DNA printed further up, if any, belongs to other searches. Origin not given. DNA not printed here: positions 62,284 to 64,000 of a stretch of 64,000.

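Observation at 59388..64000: c-di-GMP module fused to a cellulose-synthase-like EPS operon (EAL, TM-GGDEF, GH8, BcsA-like GT2)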

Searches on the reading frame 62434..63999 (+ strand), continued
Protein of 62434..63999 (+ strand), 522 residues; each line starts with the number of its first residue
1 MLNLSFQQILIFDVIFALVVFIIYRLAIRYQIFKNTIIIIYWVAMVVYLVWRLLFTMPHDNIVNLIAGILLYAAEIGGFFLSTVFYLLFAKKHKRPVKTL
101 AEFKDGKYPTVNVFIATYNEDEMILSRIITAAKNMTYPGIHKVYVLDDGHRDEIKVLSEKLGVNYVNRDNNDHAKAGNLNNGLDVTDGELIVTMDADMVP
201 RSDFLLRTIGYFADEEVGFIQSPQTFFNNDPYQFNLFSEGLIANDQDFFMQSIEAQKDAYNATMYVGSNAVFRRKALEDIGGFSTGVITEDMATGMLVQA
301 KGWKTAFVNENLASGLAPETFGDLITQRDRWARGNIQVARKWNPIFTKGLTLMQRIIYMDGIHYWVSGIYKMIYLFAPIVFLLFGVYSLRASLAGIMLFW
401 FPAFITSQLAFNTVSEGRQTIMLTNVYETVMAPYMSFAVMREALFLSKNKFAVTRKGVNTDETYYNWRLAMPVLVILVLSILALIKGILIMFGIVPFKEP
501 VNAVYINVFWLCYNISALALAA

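Call 75: find_encoding_contigs(protein=P0010, flank=7000, max_places=1)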
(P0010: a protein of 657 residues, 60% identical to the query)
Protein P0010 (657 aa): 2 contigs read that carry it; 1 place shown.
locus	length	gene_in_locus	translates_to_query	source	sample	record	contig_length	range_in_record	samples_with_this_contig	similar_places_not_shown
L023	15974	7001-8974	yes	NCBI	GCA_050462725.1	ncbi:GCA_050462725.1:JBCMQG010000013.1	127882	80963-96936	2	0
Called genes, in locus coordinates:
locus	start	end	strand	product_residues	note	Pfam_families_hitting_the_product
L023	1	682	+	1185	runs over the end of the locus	PF02463:SMC_N, PF13175:AAA_15, PF13304:AAA_21, PF13476:AAA_23, PF13555:AAA_29 (faint), PF06470:SMC_hinge, PF13304:AAA_21 (weak)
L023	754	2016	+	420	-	-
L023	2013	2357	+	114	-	PF04297:UPF0122, PF04545:Sigma70_r4 (weak)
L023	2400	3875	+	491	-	PF02881:SRP54_N, PF06414:Zeta_toxin (weak), PF00448:SRP54, PF01656:CbiA (faint), PF02978:SRP_SPB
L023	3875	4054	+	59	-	-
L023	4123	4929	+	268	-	PF00702:Hydrolase (weak), PF08282:Hydrolase_3, PF05116:S6PP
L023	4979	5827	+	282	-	PF02811:PHP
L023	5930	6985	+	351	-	PF01270:Glyco_hydro_8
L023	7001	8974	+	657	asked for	PF00535:Glycos_transf_2, PF13506:Glyco_transf_21, PF13641:Glyco_tranf_2_3, PF13632:Glyco_trans_2_3, PF03552:Cellulose_synt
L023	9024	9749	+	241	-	PF00563:EAL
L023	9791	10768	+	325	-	PF00990:GGDEF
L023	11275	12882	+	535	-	PF13393:tRNA-synt_His, PF01634:HisG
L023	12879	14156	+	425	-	PF00815:Histidinol_dh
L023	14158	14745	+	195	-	PF00475:IGPD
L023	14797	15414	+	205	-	PF00117:GATase, PF01174:SNO, PF07685:GATase_3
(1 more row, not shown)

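Call 76: find_encoding_contigs(protein=P0105, flank=7000, max_places=1)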
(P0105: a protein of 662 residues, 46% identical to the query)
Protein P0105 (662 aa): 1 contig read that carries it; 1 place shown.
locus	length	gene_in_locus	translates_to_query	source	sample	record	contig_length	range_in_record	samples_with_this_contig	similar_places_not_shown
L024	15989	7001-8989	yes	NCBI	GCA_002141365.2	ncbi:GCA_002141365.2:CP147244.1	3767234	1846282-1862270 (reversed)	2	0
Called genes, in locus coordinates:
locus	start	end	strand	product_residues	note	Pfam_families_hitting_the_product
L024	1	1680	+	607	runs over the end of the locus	PF13520:AA_permease_2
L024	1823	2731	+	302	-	PF01040:UbiA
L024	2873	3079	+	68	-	-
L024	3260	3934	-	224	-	PF00528:BPD_transp_1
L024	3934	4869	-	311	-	PF04069:OpuAC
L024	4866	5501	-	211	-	PF00528:BPD_transp_1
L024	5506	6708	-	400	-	PF00005:ABC_tran, PF00571:CBS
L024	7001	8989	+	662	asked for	PF13506:Glyco_transf_21, PF13641:Glyco_tranf_2_3, PF00535:Glycos_transf_2, PF13632:Glyco_trans_2_3, PF03552:Cellulose_synt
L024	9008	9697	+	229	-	PF17118:DUF5105 (faint)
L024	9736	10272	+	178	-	-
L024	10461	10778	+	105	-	PF03551:PadR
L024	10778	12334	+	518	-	PF13349:DUF4097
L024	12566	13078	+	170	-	-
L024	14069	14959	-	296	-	PF00903:Glyoxalase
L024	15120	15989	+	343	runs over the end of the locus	PF02547:Queuosine_synth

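Call 77: find_encoding_contigs(protein=P0015, flank=7000, max_places=1)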
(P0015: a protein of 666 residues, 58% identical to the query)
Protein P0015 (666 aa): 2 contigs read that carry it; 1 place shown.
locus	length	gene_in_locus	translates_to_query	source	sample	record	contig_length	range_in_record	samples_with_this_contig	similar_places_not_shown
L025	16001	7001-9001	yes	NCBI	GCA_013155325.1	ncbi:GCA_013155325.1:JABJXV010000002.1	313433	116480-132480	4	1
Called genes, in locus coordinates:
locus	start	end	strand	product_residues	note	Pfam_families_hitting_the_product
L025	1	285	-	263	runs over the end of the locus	PF04536:TPM_phosphatase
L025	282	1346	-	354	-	-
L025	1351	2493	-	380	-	PF13421:Band_7_1, PF23458:DUF7130 (faint)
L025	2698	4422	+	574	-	PF05496:RuvB_N (faint), PF06068:TIP49 (faint), PF13177:DNA_pol3_delta2, PF13604:AAA_30 (faint), PF00004:AAA, PF22608:DNAX_ATPase_lid, PF12169:DNA_pol3_gamma3 (weak)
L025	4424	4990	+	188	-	PF00565:SNase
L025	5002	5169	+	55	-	-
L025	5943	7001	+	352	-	PF01270:Glyco_hydro_8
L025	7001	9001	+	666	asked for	PF13641:Glyco_tranf_2_3, PF00535:Glycos_transf_2, PF13506:Glyco_transf_21, PF13632:Glyco_trans_2_3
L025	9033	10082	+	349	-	PF00990:GGDEF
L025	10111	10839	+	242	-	PF00563:EAL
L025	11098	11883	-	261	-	PF07685:GATase_3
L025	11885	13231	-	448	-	PF08245:Mur_ligase_M, PF08353:MurT_C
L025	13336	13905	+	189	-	PF13302:Acetyltransf_3, PF13420:Acetyltransf_4 (weak), PF00583:Acetyltransf_1 (weak)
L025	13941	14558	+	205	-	PF06335:DUF1054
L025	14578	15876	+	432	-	PF00392:GntR (faint), PF07085:DRTGG, PF00571:CBS (faint)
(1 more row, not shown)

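Call 88: search_dna_similar(query=P0001, collection=plasmids, mode=protein, max_evalue=1e-30, max_rows=25)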
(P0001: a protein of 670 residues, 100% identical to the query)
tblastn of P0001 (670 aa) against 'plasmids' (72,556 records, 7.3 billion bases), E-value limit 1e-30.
Records with a match: 477; places in all: 498; records where one place covers at least 80% of the query: 229.
Best place of each record, by identity: <60% 477.
By first word of the organism name: Escherichia 132; Sinorhizobium 94; Rhizobium 85; Agrobacterium 32; Bradyrhizobium 27; Ensifer 15; Klebsiella 12; Azospirillum 7; Caballeronia 5; Enterobacter 4; and 41 more.
By predicted mobility (MOB-suite, as given by PLSDB): non-mobilizable 228; mobilizable 148; conjugative 101.
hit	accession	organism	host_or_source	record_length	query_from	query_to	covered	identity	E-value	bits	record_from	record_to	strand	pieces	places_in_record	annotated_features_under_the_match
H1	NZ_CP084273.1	Caballeronia grimmiae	Leptoglossus zonatus,Cell culture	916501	19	636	92%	30.4%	5e-81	288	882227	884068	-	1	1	bcsA: UDP-forming cellulose synthase catalytic subunit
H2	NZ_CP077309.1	Enterobacter hormaechei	-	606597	12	638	94%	30.0%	3e-81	289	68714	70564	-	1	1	bcsA: UDP-forming cellulose synthase catalytic subunit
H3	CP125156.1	Klebsiella pneumoniae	-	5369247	11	638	94%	29.7%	7e-81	287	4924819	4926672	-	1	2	none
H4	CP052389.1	Klebsiella pneumoniae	Homo sapiens,blood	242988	11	638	94%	29.7%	9e-81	287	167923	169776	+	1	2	bcsA: UDP-forming cellulose synthase catalytic subunit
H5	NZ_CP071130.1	Caballeronia sp. M1242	Homo sapiens,ETA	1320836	4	583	87%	31.7%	4e-81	288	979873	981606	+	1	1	none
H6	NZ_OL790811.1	Proteus mirabilis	-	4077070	48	638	88%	30.9%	6e-80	285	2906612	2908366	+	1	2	none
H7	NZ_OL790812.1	Proteus mirabilis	-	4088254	48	638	88%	30.9%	6e-80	285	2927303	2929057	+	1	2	none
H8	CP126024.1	Bradyrhizobium japonicum USDA 135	Glycine max,soybean,root nodule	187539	14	605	88%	30.9%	9e-79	281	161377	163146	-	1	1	glycosyltransferase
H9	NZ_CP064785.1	Klebsiella sp. BDA134-6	rice,cell culture,plant tissue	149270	37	638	90%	30.2%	8e-80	284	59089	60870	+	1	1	bcsA: UDP-forming cellulose synthase catalytic subunit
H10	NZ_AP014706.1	Methylobacterium aquaticum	-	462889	13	636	93%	29.1%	9e-72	261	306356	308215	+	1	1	bcsA: UDP-forming cellulose synthase catalytic subunit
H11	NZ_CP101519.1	Ensifer adhaerens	cell cuture,rhizosphere soil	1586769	29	594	84%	31.9%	4e-68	250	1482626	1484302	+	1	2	none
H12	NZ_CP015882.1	Ensifer adhaerens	silty clay loam soil (pH 6.1)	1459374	29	594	84%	31.9%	6e-68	249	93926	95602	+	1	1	none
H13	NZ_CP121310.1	Ensifer adhaerens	bacterial colony,soil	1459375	29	594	84%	31.9%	6e-68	249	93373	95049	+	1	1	none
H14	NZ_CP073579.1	Photobacterium sp. GJ3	-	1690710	10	591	87%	30.9%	4e-62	266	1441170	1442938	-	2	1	record has no annotation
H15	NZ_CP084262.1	Caballeronia sp. SL2Y3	Jalysus wickhami,Cell culture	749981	12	587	86%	31.2%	3e-79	282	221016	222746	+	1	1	bcsA: UDP-forming cellulose synthase catalytic subunit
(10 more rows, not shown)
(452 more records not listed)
